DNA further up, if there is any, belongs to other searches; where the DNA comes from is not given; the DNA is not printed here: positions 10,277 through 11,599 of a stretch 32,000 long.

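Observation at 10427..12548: Terminator-bounded two-gene operon: an Mrr-type nuclease with 2 HRDC domains, plus a 2H phosphoesterase with a DUF4288-like domain. Candidate uncharacterised nucleic-acid conflict/defence module.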

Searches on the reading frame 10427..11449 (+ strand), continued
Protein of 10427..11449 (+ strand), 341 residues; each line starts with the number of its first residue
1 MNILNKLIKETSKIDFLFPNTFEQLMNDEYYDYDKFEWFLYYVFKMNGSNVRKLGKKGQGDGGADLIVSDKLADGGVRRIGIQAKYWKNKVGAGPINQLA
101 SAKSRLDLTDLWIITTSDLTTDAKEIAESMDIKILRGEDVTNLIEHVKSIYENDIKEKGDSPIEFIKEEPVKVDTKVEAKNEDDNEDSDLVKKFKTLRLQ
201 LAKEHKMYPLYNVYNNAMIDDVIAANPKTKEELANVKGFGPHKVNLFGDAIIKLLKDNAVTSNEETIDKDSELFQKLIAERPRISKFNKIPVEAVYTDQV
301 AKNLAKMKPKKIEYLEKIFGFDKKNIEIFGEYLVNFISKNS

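Call 42: predict_structure(alignment_id=A1)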
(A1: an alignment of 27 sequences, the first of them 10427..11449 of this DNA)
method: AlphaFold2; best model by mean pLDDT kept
length: 341 residues; sequences in the alignment: 27
mean_pLDDT: 87.7   pTM: 0.51
mean pLDDT of the five models: 87.7, 87.3, 85.8, 85.4, 85.2
residues with pLDDT >= 90: 253; 70-90: 50; 50-70: 13; < 50: 25
segments of 3 or more residues with pLDDT < 50: 58-60, 172-186, 261-267
pLDDT, mean of each block of 10 residues (from residue 1): 77 90 92 94 94 68 85 92 90 91 91 94 93 94 96 93 86 41 52 94 91 93 94 94 94 85 54 96 97 96 96 95 96 96 85
secondary structure, 60 per line:
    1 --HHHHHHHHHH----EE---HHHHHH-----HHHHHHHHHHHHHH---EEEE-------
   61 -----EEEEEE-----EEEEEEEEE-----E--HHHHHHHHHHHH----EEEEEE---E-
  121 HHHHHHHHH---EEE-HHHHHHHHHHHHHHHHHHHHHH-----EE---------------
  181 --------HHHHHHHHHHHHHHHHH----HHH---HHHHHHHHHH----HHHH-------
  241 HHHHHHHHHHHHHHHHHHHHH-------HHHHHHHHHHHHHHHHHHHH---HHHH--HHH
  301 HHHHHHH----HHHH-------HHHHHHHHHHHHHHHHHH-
elements in order: H3-12 H22-27 H33-46 E50-53 E66-71 E77-85 H94-105 E110-115 H121-129 E133-135 H137-158 H189-205 H216-225 H230-233 H241-261 H269-288 H292-295 H298-307 H312-315 H323-340
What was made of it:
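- On Type IV restriction enzyme of the Mrr family: Residues 1-32 are a short helical lead-in in the model (call 42).
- Checked: The AlphaFold model has pLDDT 87.7 (call 42). The acidic linker at residues 172-186 is the low-confidence stretch of the model (call 42).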

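Call 46: fold_search(model_id=the predicted structure, library=pdb)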
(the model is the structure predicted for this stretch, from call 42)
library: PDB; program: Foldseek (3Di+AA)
matches with E <= 10: 1149; with E <= 0.001: 6
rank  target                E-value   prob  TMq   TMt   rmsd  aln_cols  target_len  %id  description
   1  4f0q_D                2.6e-05  1.00  0.28  0.22  15.7       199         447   15  MspJI Restriction Endonuclease - P21 Form (released 2012-08-08)
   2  4f0p_B                4.1e-05  1.00  0.27  0.21   5.1       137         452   17  MspJI Restriction Endonuclease - P31 Form (released 2012-08-08)
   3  4f0p_A                9.4e-05  1.00  0.27  0.21   5.2       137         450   17  MspJI Restriction Endonuclease - P31 Form (released 2012-08-08)
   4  4f0p_C                1.8e-04  1.00  0.30  0.24   8.9       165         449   14  MspJI Restriction Endonuclease - P31 Form (released 2012-08-08)
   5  1y88                  2.0e-04  1.00  0.24  0.42  16.3       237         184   11  Crystal Structure of Protein of Unknown Function AF1548 (released 2004-12-21)
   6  4oc8_A                5.5e-04  1.00  0.30  0.27   5.2       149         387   13  DNA modification-dependent restriction endonuclease AspBHI (released 2014-03-19)
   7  2rhf                  1.3e-03  1.00  0.20  0.86   1.1        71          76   31  D. radiodurans RecQ HRDC domain 3 (released 2008-04-22)
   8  8z4i_B                1.5e-03  1.00  0.24  0.22   7.1       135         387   14  crystal structure of Cdn1 in complex with cA3 (released 2026-02-04)
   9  1wud_A                2.1e-03  1.00  0.20  0.85   1.2        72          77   29  E. coli RecQ HRDC domain (released 2005-08-09)
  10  1wud_B                2.9e-03  1.00  0.21  0.88   1.6        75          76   29  E. coli RecQ HRDC domain (released 2005-08-09)
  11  1yt3                  3.1e-03  1.00  0.19  0.17  12.9       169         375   16  Crystal Structure of Escherichia coli RNase D, an exoribonuclease involved in structured RNA processing (released 2005-08-09)
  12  8z4i_A                3.2e-03  1.00  0.23  0.21   5.9       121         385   12  crystal structure of Cdn1 in complex with cA3 (released 2026-02-04)
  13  7edb_A                4.9e-03  0.99  0.26  0.25   6.2       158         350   12  EcoT38I restriction endonuclease complexed with DNA (released 2022-03-16)
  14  7e8r                  5.5e-03  0.96  0.22  0.22   6.8       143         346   12  EcoT38I restriction endonuclease (released 2022-03-02)
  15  2eo0_B                5.8e-03  0.97  0.18  0.42   9.7       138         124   13  Crystal Structure of Holliday Junction Resolvase ST1444 (released 2007-10-02)
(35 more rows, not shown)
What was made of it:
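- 10523..10858 (+): Mrr_cat nuclease core (residues 33-144) with the catalytic set E37, D65, Q83-A-K85. Best structural matches are the MspJI and AspBHI nuclease domains (call 46).
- Closest known: Type IV modification-dependent restriction enzymes with an Mrr-type catalytic domain. Same: The best structural matches are the MspJI and AspBHI nuclease domains (call 46).
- Checked: Foldseek matches the MspJI and AspBHI nuclease domains, and RecQ HRDC at rmsd 1.1 A (call 46).
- Weaker fold matches include Hjc resolvase and EndoMS/NucS (call 46). The best nuclease-domain matches are modification-dependent restriction enzymes (call 46).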

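Call 49: search_dna_similar(query=window:10427-11449:+, collection=phages, mode=protein, max_evalue=0.001, max_rows=15)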
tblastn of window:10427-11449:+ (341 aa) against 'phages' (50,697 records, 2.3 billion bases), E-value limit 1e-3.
Records with a match: 5; places in all: 5; records where one place covers at least 80% of the query: 0.
Best place of each record, by identity: <60% 5.
By first word of the organism name: Listeria 4; Bacteriophage 1.
By host as written in the record: Listeria monocytogenes 4; - 1.
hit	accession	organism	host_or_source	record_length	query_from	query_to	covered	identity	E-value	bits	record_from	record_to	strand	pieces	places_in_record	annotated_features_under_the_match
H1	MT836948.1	Bacteriophage sp.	human fecal samples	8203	36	157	36%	35.5%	4e-7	58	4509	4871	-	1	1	record has no annotation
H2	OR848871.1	Listeria phage LM 4-14-1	Listeria monocytogenes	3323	187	259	21%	31.5%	6e-4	47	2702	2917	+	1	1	record has no annotation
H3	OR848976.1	Listeria phage LM 4-14-1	Listeria monocytogenes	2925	187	259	21%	31.5%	6e-4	47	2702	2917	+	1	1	record has no annotation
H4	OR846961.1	Listeria phage LM 4-11-1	Listeria monocytogenes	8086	187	259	21%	31.5%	7e-4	47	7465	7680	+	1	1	record has no annotation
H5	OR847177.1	Listeria phage LM 4-11-1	Listeria monocytogenes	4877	187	259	21%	31.5%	7e-4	47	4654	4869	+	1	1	record has no annotation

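Call 51: find_related_loci(query=A1, collection=viral_contigs, flank=6000)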
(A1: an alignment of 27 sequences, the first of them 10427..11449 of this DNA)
Query A1 (341 aa) in viral_contigs; peptide patterns used: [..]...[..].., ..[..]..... (x = any residue, [..] = any of these).
65 stretches matched a pattern; 2 encode a relative of the query (tblastn E <= 1e-3); 2 distinct loci.
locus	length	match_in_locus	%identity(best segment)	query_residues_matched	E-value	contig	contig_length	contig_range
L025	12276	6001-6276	36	36-134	1e-13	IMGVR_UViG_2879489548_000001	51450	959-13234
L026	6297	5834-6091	36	60-144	3e-6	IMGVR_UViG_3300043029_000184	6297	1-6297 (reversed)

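Call 54: list_cluster_members(proteins=[window:10427-11449:+, window:11507-12517:+, P0081, P0001, P0079])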
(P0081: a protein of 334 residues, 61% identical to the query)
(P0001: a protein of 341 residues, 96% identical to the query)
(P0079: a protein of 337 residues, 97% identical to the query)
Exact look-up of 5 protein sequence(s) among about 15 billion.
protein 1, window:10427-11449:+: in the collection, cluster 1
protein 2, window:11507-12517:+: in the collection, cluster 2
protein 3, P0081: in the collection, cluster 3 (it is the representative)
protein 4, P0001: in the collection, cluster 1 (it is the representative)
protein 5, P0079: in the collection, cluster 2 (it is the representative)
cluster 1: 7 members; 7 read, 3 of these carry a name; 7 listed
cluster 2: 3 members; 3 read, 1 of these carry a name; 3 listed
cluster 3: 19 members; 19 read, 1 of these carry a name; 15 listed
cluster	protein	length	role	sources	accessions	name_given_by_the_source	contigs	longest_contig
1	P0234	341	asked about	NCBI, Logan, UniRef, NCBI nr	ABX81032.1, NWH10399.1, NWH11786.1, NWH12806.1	HRDC domain-containing protein [Acholeplasma laidlawii] | HRDC domain-containing protein n=2 Tax=Acholeplasma laidlawii TaxID=2148 ...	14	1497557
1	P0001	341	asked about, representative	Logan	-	-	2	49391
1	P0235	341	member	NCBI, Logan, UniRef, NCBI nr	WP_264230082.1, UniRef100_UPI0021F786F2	HRDC domain-containing protein [Acholeplasma laidlawii] | HRDC domain-containing protein n=2 Tax=Acholeplasma laidlawii TaxID=2148 ...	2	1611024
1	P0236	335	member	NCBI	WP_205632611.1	HRDC domain-containing protein, partial [Acholeplasma laidlawii]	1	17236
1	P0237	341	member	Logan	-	-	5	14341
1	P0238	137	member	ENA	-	-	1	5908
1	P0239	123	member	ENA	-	-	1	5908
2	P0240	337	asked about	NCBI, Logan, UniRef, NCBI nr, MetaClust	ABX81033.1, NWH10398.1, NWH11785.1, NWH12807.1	DUF4288 domain-containing protein [Acholeplasma laidlawii] | 2'-5' RNA ligase family protein n=2 Tax=Acholeplasma laidlawii TaxID=2148 ... | status=active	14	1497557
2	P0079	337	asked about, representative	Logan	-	-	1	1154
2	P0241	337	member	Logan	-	-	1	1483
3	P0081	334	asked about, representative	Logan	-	-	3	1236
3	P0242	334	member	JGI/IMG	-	2'-5' RNA ligase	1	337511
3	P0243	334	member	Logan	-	-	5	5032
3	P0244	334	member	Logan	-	-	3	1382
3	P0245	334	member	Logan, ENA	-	-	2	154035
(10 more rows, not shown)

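Call 56: find_encoding_contigs(protein=P0235, flank=6000, max_places=3)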
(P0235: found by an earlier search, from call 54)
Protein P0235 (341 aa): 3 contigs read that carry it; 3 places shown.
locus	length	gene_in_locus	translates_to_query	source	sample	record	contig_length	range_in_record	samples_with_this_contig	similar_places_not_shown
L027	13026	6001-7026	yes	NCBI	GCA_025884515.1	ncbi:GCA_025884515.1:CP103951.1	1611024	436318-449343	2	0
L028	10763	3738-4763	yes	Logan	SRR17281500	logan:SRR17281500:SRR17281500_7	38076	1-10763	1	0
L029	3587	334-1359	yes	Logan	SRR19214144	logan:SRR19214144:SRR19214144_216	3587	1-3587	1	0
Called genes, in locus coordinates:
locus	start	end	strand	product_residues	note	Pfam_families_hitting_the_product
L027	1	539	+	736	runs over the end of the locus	PF17876:CSD2 (weak), PF00773:RNB, PF00575:S1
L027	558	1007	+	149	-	PF01668:SmpB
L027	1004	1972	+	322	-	PF01734:Patatin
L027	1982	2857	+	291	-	PF14378:PAP2_3, PF01569:PAP2, PF14360:PAP2_C (weak)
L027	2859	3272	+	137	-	PF00583:Acetyltransf_1, PF13527:Acetyltransf_9 (faint), PF13673:Acetyltransf_10, PF13444:Acetyltransf_5 (weak), PF13508:Acetyltransf_7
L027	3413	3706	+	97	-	-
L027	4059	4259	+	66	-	-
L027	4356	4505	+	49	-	PF04397:LytTR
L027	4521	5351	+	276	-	-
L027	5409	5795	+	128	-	-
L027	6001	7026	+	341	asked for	PF04471:Mrr_cat, PF00570:HRDC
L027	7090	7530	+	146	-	-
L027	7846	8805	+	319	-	PF00294:PfkB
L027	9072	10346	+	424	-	PF00817:IMS, PF11798:IMS_HHH (weak), PF21999:IMS_HHH_1 (weak), PF11799:IMS_C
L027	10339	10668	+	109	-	PF08863:YolD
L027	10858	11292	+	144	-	PF12802:MarR_2, PF01047:MarR (weak), PF13463:HTH_27 (weak)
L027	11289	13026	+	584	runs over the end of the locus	PF00664:ABC_membrane, PF00005:ABC_tran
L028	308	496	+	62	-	-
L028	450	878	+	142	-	-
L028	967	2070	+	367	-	-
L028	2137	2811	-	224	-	-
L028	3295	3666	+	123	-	-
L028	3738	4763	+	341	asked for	PF04471:Mrr_cat, PF00570:HRDC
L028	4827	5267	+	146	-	-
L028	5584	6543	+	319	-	PF00294:PfkB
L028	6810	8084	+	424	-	PF00817:IMS, PF11798:IMS_HHH (weak), PF21999:IMS_HHH_1 (weak), PF11799:IMS_C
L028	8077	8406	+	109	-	PF08863:YolD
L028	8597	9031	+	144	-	PF22381:Staph_reg_Sar_Rot (weak), PF12802:MarR_2 (weak), PF01047:MarR (weak), PF13463:HTH_27 (faint)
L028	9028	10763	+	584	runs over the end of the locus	PF00664:ABC_membrane, PF00005:ABC_tran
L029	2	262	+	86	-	?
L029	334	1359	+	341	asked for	PF04471:Mrr_cat, PF00570:HRDC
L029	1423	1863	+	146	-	-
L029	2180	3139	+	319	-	PF00294:PfkB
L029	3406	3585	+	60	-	?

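Call 57: find_encoding_contigs(protein=P0242, flank=8000, max_places=3)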
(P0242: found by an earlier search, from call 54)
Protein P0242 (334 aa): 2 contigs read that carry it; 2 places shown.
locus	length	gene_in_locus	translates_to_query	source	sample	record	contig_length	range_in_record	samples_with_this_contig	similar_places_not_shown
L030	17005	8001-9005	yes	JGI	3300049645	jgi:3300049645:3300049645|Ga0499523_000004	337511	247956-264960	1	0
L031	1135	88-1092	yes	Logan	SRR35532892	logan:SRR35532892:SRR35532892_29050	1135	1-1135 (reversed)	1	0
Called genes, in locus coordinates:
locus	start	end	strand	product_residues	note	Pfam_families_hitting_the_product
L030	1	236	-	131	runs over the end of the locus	-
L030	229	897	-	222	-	-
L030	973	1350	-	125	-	PF00589:Phage_integrase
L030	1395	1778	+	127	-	-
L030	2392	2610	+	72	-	PF13683:rve_3, PF13333:rve_2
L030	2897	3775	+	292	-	PF13289:SIR2_2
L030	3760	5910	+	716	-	PF01935:DUF87, PF05872:HerA_C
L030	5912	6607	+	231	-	-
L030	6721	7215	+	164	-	PF00293:NUDIX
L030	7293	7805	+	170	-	-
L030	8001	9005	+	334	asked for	PF13563:2_5_RNA_ligase2, PF14119:DUF4288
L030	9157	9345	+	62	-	-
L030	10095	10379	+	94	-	-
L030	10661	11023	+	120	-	PF01022:HTH_5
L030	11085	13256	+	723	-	PF00403:HMA (weak), PF00122:E1-E2_ATPase, PF00702:Hydrolase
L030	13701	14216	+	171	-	PF22016:DUF6933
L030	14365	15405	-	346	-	PF00356:LacI (weak), PF00532:Peripla_BP_1, PF13377:Peripla_BP_3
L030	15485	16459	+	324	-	PF00528:BPD_transp_1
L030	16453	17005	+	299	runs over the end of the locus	PF00528:BPD_transp_1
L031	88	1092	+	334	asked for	PF13563:2_5_RNA_ligase2, PF14119:DUF4288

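Call 58: find_encoding_contigs(protein=P0245, flank=8000, max_places=3)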
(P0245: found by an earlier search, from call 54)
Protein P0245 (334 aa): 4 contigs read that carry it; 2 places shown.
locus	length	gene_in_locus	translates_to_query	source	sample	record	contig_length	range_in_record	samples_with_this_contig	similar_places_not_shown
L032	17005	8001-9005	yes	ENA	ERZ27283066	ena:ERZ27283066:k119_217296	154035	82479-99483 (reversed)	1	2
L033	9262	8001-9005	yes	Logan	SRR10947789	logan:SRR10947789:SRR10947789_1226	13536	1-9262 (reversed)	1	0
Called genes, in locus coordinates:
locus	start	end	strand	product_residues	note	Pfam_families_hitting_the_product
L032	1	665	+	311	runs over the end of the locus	PF01541:GIY-YIG (faint)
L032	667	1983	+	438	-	PF00145:DNA_methylase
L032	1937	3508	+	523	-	PF13589:HATPase_c_3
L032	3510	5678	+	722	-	PF10593:Z1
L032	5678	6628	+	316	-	PF14390:DUF4420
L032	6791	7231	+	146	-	-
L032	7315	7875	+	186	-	-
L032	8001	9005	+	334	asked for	PF13563:2_5_RNA_ligase2, PF14119:DUF4288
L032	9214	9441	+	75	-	-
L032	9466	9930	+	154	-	-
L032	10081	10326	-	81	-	-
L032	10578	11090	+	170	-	-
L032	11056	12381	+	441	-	PF02195:ParB_N, PF01555:N6_N4_Mtase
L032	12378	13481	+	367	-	PF00438:S-AdoMet_synt_N, PF02772:S-AdoMet_synt_M, PF02773:S-AdoMet_synt_C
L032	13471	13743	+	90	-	-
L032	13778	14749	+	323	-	-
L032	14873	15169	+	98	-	-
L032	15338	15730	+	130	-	PF09682:Phage_holin_6_1 (faint)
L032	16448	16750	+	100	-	-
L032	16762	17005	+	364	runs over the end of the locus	PF13529:Peptidase_C39_2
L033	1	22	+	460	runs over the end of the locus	-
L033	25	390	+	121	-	-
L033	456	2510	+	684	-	PF13304:AAA_21 (faint)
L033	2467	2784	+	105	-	-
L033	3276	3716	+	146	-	-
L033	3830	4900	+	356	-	PF01497:Peripla_BP_2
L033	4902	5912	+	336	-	PF01032:FecCD, PF00950:ABC-3 (weak)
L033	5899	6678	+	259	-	PF02463:SMC_N, PF13175:AAA_15 (faint), PF00005:ABC_tran, PF13166:AAA_13 (faint), PF13304:AAA_21 (weak)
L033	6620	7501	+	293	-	PF08282:Hydrolase_3, PF05116:S6PP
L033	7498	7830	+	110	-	-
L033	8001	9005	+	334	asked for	PF13563:2_5_RNA_ligase2, PF14119:DUF4288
